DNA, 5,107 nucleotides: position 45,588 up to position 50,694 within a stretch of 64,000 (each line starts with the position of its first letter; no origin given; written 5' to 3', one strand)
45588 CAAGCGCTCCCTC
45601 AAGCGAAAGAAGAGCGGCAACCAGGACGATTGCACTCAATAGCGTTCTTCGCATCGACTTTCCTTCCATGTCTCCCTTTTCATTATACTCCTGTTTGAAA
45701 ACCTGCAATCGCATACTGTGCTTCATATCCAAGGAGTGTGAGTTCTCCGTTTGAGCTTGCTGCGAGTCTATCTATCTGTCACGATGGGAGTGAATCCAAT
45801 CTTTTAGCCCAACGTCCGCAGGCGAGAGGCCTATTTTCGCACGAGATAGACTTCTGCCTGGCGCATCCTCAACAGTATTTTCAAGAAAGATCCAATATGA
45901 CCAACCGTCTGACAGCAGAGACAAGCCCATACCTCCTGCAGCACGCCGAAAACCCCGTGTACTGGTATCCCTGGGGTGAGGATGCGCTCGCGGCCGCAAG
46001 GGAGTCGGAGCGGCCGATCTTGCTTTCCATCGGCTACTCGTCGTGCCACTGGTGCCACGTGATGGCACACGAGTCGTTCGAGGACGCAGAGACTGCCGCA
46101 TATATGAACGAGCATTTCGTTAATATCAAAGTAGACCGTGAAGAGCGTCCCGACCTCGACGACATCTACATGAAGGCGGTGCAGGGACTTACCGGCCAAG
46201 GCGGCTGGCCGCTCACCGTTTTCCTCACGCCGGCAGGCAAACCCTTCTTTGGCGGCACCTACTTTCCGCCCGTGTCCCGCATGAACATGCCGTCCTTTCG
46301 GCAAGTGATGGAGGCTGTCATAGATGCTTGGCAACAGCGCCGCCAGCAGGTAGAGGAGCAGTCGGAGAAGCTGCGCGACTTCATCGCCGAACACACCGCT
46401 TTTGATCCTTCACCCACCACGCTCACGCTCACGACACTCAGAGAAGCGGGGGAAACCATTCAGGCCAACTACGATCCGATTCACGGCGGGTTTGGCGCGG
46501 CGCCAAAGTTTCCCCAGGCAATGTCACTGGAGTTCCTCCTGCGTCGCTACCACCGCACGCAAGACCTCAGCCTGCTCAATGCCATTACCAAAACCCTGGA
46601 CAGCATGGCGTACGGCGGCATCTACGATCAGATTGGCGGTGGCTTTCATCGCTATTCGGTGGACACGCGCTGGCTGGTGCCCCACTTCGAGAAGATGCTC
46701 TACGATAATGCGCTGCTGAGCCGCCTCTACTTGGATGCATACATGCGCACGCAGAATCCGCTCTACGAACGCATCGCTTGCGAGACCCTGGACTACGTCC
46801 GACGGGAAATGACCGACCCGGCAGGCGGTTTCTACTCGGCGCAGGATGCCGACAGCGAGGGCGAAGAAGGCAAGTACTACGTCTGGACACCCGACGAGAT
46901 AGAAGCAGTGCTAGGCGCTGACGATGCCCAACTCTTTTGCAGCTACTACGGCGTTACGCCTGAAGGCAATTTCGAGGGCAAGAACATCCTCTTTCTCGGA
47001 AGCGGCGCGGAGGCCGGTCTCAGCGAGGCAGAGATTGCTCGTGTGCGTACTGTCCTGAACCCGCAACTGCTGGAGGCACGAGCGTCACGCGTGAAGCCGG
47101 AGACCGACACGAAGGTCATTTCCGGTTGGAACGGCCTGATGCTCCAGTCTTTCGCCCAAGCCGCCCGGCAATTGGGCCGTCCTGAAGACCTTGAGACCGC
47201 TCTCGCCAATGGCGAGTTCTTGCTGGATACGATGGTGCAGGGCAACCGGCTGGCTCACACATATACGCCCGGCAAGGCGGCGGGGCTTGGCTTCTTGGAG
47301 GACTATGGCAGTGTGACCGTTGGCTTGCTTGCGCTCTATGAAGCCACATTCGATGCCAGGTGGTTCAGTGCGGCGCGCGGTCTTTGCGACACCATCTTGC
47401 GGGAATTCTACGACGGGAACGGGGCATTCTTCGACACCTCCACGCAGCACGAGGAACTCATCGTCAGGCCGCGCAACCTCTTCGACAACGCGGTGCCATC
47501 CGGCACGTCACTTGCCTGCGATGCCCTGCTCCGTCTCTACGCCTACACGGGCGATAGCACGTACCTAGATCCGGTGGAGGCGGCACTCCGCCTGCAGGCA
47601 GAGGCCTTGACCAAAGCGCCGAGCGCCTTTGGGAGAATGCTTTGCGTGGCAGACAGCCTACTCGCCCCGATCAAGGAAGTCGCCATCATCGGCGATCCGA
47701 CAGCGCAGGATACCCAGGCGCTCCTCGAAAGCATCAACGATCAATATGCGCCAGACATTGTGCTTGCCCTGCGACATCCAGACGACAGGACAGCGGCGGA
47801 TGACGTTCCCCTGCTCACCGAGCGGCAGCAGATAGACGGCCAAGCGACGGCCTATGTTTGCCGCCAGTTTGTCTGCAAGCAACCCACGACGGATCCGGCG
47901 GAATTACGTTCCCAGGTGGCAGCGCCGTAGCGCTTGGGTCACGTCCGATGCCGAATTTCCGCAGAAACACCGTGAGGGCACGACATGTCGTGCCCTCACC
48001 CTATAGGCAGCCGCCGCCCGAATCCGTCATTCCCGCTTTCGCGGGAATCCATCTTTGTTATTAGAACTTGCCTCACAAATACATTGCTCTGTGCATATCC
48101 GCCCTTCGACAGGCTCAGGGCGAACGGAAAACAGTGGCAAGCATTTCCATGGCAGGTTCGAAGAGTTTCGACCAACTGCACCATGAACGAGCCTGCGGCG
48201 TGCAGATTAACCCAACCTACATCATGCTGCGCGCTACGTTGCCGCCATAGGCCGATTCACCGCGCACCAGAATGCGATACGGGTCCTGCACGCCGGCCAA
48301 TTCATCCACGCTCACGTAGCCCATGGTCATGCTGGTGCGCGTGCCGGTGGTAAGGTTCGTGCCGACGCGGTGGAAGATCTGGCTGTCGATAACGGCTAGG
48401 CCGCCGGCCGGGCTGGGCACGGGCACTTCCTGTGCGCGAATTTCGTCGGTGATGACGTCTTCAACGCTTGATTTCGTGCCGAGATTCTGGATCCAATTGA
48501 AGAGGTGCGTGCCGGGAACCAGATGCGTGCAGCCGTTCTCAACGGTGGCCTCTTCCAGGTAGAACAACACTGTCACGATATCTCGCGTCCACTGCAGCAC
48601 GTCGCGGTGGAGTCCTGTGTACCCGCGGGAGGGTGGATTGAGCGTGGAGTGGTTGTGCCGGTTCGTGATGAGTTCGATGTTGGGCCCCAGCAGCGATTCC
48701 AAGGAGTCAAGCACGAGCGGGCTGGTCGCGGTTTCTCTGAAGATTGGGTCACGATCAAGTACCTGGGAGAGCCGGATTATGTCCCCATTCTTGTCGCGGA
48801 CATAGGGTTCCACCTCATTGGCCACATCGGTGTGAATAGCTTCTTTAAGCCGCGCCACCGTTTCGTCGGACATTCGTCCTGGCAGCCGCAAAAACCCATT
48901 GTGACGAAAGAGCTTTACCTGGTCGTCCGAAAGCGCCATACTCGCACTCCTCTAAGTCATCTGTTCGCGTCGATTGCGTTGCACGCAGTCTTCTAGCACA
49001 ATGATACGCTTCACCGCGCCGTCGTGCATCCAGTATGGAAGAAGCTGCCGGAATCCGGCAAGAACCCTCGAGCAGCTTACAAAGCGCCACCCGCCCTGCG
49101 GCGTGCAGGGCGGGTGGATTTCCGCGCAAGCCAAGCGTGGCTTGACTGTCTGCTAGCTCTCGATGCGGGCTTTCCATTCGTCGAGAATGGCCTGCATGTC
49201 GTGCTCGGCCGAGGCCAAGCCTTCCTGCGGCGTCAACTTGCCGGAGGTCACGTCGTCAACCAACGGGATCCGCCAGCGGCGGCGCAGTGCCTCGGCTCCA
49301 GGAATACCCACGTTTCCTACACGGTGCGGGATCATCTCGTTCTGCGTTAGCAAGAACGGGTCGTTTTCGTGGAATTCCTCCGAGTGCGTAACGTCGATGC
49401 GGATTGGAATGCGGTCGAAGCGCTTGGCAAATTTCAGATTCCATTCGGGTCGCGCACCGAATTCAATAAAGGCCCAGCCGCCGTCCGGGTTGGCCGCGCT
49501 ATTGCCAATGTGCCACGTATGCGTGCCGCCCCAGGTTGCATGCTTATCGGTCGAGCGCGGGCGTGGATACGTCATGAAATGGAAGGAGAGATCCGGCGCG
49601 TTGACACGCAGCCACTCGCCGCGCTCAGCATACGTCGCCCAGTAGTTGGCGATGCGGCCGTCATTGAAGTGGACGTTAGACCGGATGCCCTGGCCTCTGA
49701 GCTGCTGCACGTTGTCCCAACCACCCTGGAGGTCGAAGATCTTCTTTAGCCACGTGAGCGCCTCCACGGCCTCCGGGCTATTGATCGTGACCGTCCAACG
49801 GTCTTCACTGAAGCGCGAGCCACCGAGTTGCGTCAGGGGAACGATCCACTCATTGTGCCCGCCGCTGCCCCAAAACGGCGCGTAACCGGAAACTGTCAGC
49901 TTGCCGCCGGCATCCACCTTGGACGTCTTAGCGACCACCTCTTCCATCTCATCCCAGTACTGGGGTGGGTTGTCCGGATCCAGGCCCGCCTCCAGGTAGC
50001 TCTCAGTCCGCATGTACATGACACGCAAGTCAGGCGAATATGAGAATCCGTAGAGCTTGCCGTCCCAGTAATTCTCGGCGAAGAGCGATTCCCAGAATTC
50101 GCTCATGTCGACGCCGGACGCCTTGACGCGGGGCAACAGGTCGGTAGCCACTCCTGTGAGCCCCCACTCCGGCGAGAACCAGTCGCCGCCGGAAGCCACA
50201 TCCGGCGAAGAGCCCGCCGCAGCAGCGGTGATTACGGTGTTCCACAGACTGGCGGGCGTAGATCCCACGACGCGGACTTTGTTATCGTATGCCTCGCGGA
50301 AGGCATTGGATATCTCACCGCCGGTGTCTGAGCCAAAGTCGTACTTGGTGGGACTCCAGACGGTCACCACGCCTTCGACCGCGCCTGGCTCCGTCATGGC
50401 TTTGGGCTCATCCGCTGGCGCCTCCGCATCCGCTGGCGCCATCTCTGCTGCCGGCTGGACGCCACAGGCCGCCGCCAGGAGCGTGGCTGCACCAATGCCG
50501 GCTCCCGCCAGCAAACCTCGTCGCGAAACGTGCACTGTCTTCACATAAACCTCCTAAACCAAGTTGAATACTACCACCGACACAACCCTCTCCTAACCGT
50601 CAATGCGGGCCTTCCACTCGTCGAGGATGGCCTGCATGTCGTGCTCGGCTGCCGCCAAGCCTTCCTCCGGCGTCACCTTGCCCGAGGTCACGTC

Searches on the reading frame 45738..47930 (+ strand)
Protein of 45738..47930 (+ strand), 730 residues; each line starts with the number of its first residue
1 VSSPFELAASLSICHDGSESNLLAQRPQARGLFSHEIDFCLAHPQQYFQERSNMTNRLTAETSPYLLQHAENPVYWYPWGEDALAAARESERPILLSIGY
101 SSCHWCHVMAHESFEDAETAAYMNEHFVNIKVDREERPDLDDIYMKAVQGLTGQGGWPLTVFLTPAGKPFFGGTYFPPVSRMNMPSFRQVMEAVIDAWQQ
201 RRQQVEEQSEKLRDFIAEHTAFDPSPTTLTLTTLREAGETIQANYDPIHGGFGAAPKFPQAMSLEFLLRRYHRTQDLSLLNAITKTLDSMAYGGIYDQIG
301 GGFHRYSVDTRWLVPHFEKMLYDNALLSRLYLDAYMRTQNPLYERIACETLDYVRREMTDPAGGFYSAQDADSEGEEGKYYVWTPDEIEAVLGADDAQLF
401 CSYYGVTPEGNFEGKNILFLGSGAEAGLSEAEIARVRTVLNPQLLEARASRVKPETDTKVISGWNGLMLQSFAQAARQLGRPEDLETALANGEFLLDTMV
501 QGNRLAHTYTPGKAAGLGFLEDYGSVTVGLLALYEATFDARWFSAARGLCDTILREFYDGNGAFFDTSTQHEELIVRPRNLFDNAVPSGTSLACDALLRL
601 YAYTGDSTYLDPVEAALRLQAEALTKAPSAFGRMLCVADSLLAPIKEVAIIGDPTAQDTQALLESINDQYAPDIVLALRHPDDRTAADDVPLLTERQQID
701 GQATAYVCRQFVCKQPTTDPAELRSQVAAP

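Call 83: search_protein_families(library=pfam, proteins=[window:45738-47930:+], max_evalue=0.0001)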
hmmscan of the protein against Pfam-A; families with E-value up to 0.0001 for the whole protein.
window:45738-47930:+ (730 aa): 2 families
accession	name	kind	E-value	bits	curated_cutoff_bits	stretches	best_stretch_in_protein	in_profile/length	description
PF03190.21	Thioredox_DsbH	-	3.5e-77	258.4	27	1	55-214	1-160/163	Protein of unknown function, DUF255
PF13899.12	Thioredoxin_7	-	3.9e-10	40.2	27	1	76-165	2-83/83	Thioredoxin-like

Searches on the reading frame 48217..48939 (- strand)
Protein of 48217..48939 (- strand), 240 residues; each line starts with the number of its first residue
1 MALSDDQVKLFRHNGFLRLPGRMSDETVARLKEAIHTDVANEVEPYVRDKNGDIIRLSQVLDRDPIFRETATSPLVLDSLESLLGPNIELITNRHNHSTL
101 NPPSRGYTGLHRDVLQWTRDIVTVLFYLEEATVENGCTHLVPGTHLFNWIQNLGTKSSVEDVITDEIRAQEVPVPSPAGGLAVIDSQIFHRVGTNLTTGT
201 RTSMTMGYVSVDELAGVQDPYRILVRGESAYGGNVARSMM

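Call 9: search_protein_families(library=pfam, proteins=[window:48217-48939:-], max_evalue=0.001)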
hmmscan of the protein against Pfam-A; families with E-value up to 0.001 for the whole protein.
window:48217-48939:- (240 aa): 1 family
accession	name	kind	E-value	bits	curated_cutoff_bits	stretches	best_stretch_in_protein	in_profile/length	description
PF05721.19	PhyH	-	6e-22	79.4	22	1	11-202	1-212/213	Phytanoyl-CoA dioxygenase (PhyH)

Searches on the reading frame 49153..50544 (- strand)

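Call 9: search_protein_families(library=pfam, proteins=[window:49153-50544:-], max_evalue=0.001)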
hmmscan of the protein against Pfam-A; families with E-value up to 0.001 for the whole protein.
window:49153-50544:- (463 aa): 2 families
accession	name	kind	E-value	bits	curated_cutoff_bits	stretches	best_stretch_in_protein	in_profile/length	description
PF13416.11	SBP_bac_8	-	3.7e-23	83.2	27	1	79-394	3-274/279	Bacterial extracellular solute-binding protein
PF01547.30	SBP_bac_1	-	1.7e-16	61.5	26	1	78-368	14-305/307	Bacterial extracellular solute-binding protein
